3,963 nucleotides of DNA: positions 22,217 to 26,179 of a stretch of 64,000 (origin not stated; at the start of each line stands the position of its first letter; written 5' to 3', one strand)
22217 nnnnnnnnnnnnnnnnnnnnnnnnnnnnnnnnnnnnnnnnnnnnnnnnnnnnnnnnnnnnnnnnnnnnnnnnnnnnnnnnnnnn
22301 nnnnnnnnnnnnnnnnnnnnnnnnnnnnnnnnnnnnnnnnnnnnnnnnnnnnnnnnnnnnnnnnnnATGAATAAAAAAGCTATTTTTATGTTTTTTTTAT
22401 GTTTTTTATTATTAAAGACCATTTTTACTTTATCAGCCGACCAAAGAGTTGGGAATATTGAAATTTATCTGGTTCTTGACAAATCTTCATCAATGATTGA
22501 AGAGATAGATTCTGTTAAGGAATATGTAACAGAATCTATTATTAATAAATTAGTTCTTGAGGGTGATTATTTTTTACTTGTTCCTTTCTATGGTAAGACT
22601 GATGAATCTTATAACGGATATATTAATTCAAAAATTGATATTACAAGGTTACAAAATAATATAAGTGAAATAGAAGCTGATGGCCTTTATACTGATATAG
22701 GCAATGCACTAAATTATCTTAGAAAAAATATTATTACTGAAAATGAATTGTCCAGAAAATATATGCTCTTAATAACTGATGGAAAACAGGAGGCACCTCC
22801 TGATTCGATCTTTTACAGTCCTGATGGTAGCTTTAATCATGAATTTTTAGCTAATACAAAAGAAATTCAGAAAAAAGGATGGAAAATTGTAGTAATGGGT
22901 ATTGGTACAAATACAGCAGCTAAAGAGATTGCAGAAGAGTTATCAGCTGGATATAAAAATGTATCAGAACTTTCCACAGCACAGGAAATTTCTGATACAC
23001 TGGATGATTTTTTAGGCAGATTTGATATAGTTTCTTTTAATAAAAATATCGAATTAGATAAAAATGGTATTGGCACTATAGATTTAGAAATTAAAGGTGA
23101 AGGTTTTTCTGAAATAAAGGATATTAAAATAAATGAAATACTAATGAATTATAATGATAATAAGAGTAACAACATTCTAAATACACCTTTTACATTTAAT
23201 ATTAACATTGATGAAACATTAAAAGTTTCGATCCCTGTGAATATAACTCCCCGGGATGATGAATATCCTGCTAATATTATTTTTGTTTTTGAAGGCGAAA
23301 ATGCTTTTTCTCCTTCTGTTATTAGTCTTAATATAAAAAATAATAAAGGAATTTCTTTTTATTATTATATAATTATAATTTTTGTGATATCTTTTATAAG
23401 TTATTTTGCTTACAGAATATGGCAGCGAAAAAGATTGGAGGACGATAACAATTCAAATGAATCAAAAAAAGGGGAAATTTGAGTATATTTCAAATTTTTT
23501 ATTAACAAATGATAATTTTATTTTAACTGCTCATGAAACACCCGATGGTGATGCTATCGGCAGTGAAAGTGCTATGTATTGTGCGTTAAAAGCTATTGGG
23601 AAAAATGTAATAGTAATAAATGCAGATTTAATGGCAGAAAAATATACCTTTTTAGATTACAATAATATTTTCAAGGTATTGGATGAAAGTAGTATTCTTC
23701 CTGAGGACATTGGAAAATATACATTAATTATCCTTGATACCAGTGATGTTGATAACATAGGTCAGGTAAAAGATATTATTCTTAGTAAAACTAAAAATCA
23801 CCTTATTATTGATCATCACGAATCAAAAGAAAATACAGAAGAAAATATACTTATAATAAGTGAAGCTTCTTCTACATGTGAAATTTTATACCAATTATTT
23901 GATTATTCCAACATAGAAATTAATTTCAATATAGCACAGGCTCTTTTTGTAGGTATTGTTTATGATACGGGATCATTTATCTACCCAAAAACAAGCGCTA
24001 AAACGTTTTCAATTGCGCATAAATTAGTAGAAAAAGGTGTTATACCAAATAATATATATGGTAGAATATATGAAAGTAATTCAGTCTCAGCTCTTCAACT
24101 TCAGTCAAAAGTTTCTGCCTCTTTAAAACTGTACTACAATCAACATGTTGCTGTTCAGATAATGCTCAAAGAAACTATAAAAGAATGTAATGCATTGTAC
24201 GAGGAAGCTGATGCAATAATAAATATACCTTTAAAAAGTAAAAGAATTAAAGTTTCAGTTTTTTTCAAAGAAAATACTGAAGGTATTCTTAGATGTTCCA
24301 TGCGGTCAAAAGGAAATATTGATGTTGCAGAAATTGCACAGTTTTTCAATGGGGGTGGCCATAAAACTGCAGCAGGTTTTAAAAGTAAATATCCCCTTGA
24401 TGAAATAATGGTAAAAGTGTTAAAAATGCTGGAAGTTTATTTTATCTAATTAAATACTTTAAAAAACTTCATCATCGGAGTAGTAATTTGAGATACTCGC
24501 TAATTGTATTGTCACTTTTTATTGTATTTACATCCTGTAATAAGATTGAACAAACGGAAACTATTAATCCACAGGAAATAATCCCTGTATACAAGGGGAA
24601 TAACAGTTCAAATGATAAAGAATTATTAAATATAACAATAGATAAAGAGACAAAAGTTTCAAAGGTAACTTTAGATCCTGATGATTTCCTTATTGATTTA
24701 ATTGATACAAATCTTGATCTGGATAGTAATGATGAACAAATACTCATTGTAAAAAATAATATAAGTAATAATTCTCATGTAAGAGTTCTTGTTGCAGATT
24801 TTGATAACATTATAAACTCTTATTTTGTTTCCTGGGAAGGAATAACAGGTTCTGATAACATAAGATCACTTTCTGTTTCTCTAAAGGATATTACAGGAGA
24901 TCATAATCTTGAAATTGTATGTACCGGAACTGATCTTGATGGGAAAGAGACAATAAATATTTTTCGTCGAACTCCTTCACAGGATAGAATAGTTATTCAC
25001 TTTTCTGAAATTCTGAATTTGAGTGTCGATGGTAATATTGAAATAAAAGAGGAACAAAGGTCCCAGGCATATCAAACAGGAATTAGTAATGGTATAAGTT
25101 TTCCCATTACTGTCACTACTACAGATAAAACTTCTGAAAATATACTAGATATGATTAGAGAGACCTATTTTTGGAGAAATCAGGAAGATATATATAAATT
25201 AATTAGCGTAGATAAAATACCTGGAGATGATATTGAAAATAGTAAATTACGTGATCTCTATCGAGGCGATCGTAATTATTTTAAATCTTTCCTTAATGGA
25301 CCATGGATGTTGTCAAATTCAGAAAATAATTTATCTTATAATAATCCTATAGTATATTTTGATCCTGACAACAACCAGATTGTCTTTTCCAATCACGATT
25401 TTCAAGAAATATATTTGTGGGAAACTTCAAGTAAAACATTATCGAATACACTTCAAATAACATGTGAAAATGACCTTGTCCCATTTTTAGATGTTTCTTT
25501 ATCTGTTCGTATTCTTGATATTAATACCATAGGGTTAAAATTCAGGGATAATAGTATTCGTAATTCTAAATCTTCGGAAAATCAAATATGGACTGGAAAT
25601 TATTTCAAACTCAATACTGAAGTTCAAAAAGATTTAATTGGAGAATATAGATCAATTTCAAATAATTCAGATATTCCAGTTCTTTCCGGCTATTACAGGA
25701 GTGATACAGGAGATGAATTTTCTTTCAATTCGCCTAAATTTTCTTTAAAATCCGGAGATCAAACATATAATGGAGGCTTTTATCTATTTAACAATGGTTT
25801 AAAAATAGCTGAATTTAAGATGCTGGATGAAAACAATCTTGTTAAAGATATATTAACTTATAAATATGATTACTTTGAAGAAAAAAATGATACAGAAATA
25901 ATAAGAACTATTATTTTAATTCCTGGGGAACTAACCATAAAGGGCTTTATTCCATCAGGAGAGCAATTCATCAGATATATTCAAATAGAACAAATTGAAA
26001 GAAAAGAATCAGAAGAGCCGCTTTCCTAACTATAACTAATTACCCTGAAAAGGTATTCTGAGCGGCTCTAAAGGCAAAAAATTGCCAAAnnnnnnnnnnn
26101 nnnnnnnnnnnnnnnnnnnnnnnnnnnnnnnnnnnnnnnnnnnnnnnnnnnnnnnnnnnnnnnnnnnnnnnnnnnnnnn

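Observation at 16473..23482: ppdK / hypothetical / ~679-aa CfpA-like filament protein / exported vWA protein: a Treponema-type neighbourhood in a very low-GC genome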

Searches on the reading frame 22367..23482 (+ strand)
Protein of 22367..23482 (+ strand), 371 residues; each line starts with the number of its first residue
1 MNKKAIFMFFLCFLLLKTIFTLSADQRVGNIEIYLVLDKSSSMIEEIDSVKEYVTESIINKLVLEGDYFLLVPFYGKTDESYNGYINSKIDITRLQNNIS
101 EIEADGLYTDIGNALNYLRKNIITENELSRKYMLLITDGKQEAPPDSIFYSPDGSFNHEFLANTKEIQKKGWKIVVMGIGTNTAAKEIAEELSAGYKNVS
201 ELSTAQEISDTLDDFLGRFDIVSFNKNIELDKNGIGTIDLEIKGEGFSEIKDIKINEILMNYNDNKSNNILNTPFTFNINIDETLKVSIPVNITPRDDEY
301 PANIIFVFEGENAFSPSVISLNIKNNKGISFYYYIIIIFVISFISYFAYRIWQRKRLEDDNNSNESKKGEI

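Call 7: search_protein_families(library=pfam, proteins=[window:22367-23482:+], max_evalue=0.01)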
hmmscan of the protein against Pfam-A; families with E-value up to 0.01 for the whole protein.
window:22367-23482:+ (371 aa): 3 families
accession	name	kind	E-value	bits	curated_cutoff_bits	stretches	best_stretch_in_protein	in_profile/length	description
PF00092.34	VWA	-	1.5e-10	42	23.8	1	33-205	2-165/174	von Willebrand factor type A domain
PF13519.12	VWA_2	-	1.3e-06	29.4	27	1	34-140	2-107/107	von Willebrand factor type A domain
PF25106.1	VWA_4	-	0.0011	18.9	27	1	34-75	3-46/169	von Willebrand factor A domain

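Call 8: search_protein_families(library=ncbifam, proteins=[window:22367-23482:+], max_evalue=0.01)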
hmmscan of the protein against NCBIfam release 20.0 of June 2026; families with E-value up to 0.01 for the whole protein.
window:22367-23482:+ (371 aa): 0 families

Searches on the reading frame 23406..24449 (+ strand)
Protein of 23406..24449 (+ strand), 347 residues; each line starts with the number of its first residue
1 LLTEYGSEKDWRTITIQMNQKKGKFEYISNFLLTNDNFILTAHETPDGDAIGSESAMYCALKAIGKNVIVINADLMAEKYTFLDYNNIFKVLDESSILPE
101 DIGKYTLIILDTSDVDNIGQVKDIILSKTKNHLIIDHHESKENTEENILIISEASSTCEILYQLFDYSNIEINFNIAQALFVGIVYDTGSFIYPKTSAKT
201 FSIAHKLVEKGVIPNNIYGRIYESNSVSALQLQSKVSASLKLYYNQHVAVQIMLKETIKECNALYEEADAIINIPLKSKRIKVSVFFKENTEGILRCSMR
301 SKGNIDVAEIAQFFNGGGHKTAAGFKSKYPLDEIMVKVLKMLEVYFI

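Call 7: search_protein_families(library=pfam, proteins=[window:23406-24449:+], max_evalue=0.01)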
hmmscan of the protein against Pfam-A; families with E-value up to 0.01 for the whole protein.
window:23406-24449:+ (347 aa): 2 families
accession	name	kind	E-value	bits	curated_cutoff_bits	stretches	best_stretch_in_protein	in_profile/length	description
PF01368.27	DHH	-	1.5e-16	61.2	28.1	1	39-184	3-125/125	DHH family, N-terminal domain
PF02272.25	DHHA1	-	6.1e-11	43.1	25.9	1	266-329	16-85/102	DHHA1 domain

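Call 8: search_protein_families(library=ncbifam, proteins=[window:23406-24449:+], max_evalue=0.01)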
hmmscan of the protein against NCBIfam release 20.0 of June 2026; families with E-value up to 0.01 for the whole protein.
window:23406-24449:+ (347 aa): 11 families
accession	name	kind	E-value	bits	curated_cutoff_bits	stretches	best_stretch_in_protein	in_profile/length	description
NF053633.1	OlncasPapPhNrnA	equivalog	3.6e-33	114.8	350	1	21-325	2-296/317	bifunctional oligoribonuclease/PAP phosphatase NrnA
NF003877.0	PRK05427.1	equivalog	1e-12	48.1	283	1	38-219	4-180/308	manganese-dependent inorganic pyrophosphatase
NF041569.1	A-tRNAntase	equivalog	1e-11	43.9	1440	1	99-343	62-298/880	A-adding tRNA nucleotidyltransferase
NF011446.0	PRK14869.2-2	equivalog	8.2e-09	34.4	601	1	127-287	337-499/576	putative manganese-dependent inorganic diphosphatase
NF011449.0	PRK14869.2-5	equivalog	3.7e-07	29.5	411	1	134-259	232-361/451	putative manganese-dependent inorganic diphosphatase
NF011440.0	PRK14869.1-2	equivalog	1.2e-06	27.5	746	1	132-209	323-402/541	putative manganese-dependent inorganic diphosphatase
NF011445.0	PRK14869.2-1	equivalog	2.5e-06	26.2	483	1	133-247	331-450/548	putative manganese-dependent inorganic diphosphatase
NF011447.0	PRK14869.2-3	equivalog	4.5e-06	25.5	522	1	127-273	321-470/540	putative manganese-dependent inorganic diphosphatase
TIGR00644.1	recJ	equivalog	8.7e-06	24.3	396.9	1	275-326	349-405/546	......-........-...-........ exonuclease RecJ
NF011443.0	PRK14869.1-5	equivalog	8.9e-06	24.4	335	1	134-219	331-418/546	putative manganese-dependent inorganic diphosphatase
NF011442.0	PRK14869.1-4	equivalog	0.00073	18.1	400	1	133-254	329-457/543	putative manganese-dependent inorganic diphosphatase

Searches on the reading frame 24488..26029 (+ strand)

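Call 7: search_protein_families(library=pfam, proteins=[window:24488-26029:+], max_evalue=0.01)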
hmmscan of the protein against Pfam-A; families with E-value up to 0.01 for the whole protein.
window:24488-26029:+ (513 aa): 1 family
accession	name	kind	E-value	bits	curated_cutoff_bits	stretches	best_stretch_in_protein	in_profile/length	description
PF18663.7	Pallilysin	-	3.5e-16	59.7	25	1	253-374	3-118/118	Pallilysin beta barrel domain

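Call 8: search_protein_families(library=ncbifam, proteins=[window:24488-26029:+], max_evalue=0.01)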
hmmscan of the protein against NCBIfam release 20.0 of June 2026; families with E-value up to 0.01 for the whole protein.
window:24488-26029:+ (513 aa): 1 family
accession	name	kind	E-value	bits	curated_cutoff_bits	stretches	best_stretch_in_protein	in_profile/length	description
NF033751.1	pallilysin_like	subfamily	1.6e-111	372.8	150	1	58-437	1-377/385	pallilysin-related adhesin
